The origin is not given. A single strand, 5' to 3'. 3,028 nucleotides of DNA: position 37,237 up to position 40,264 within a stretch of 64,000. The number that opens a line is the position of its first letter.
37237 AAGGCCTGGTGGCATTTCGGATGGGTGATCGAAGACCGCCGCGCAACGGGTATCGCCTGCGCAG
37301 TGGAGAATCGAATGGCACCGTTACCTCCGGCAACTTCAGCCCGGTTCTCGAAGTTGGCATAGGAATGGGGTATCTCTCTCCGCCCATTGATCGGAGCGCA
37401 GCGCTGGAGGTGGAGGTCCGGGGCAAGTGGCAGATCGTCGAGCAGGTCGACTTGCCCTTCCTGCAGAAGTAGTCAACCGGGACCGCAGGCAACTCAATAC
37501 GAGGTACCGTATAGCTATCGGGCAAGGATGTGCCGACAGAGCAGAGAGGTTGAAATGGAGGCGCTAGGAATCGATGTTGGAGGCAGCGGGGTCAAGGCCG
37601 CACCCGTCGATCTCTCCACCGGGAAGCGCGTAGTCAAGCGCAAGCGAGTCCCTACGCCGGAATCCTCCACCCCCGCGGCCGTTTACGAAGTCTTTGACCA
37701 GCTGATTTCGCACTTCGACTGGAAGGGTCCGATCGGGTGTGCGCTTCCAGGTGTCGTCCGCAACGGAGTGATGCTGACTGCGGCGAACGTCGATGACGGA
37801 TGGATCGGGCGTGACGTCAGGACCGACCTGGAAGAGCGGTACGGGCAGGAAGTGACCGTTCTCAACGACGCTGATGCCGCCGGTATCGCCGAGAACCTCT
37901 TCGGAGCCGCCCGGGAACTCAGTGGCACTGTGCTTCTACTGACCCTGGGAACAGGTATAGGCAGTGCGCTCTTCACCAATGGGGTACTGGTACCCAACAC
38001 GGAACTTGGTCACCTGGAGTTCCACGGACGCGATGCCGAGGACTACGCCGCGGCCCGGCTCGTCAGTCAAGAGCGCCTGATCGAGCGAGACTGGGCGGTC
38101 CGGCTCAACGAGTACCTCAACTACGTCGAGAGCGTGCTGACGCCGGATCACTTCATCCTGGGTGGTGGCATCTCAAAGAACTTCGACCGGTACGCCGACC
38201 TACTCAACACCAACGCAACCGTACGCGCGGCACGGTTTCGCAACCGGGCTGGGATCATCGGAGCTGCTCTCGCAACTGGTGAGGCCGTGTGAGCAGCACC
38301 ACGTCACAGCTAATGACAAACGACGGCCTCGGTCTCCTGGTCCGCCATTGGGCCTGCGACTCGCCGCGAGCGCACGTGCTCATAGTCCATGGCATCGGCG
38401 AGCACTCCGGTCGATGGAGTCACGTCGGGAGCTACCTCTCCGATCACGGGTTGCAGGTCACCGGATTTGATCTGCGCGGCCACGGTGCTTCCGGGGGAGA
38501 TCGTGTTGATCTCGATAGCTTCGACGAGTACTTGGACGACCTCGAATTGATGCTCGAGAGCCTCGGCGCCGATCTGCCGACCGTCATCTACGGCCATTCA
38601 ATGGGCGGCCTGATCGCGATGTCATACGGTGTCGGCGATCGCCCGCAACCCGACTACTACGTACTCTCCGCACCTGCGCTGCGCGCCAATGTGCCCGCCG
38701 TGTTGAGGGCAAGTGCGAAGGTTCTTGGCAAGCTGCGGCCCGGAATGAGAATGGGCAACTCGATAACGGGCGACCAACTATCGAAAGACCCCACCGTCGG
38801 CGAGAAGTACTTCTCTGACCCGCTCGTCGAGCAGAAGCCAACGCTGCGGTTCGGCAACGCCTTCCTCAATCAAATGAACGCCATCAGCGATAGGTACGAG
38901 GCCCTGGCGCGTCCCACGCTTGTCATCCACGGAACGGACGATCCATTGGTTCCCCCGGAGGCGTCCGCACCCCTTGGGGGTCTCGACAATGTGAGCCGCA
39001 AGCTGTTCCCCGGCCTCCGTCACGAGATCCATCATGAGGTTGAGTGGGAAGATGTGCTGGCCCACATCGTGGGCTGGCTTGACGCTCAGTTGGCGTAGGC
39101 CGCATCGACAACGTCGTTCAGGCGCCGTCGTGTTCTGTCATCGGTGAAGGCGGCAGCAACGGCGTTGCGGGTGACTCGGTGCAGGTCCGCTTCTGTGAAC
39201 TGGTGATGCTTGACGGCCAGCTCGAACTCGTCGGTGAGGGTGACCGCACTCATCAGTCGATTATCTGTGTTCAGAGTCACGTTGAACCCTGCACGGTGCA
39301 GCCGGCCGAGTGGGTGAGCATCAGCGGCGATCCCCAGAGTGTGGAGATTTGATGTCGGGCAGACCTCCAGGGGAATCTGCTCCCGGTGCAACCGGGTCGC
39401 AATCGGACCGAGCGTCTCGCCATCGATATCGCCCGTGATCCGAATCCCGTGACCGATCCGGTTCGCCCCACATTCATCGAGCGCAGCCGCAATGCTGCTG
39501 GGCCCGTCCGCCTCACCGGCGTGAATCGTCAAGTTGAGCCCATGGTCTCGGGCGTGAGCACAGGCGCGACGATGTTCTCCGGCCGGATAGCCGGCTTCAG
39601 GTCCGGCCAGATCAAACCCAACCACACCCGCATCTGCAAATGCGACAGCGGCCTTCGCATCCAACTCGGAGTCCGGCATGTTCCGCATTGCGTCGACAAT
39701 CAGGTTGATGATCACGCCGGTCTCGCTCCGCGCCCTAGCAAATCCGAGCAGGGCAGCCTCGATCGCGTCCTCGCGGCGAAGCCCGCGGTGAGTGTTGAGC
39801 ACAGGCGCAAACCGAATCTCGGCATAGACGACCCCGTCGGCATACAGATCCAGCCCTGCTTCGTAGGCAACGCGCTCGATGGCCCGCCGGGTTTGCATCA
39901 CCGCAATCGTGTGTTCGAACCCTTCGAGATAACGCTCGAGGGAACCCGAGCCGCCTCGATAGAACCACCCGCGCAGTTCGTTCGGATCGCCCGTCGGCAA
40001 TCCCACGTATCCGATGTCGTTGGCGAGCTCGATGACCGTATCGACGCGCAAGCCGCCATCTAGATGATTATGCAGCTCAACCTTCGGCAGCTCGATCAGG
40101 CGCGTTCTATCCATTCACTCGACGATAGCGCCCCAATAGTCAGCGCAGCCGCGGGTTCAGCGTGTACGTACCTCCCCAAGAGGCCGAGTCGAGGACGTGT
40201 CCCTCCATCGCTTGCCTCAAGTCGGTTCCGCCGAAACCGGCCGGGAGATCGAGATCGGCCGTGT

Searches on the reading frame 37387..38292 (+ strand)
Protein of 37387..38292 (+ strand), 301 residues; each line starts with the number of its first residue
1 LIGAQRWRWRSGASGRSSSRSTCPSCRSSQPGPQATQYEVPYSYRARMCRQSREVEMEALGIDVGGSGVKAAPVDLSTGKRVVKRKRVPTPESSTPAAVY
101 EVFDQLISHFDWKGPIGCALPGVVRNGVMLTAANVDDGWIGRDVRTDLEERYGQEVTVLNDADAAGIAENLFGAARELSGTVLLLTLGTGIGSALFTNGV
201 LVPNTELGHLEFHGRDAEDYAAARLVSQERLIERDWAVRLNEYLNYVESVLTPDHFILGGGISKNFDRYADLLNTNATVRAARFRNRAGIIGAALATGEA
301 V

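Call 54: search_protein_families(library=pfam, max_evalue=0.000001, proteins=[window:37387-38292:+])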
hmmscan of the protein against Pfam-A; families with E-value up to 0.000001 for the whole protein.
window:37387-38292:+ (301 aa): 1 family
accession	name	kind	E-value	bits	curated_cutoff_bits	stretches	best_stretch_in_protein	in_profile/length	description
PF00480.26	ROK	-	6.6e-21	75.5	22.9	1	60-210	2-158/294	ROK family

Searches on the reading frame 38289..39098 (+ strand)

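Call 54: search_protein_families(library=pfam, max_evalue=0.000001, proteins=[window:38289-39098:+])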
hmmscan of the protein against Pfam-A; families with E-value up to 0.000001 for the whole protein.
window:38289-39098:+ (269 aa): 3 families
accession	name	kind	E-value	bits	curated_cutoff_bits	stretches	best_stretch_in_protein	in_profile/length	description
PF12146.15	Hydrolase_4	-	6.7e-61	206.1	27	1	25-251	2-238/239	Serine aminopeptidase, S33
PF00561.26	Abhydrolase_1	-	1.1e-23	84.6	25.8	1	29-249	2-242/245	alpha/beta hydrolase fold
PF12697.13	Abhydrolase_6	-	1.3e-18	68.9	26.3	1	30-255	1-213/217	Alpha/beta hydrolase family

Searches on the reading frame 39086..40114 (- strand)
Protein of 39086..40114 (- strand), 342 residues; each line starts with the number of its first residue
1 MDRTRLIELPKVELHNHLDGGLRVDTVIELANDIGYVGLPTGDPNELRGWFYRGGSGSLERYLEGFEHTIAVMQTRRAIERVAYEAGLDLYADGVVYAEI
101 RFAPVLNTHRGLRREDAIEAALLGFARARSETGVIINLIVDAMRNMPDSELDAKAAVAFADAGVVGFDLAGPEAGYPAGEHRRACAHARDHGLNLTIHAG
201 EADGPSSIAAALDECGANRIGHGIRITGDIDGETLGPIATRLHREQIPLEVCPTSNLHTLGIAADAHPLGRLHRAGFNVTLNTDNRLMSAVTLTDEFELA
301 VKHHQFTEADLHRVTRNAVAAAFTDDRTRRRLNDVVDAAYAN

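Call 54: search_protein_families(library=pfam, max_evalue=0.000001, proteins=[window:39086-40114:-])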
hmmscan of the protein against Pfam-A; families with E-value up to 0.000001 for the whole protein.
window:39086-40114:- (342 aa): 1 family
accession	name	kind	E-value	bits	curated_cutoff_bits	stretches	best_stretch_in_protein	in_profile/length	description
PF00962.28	A_deaminase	-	1.4e-88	297.6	27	1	10-338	1-329/330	Adenosine deaminase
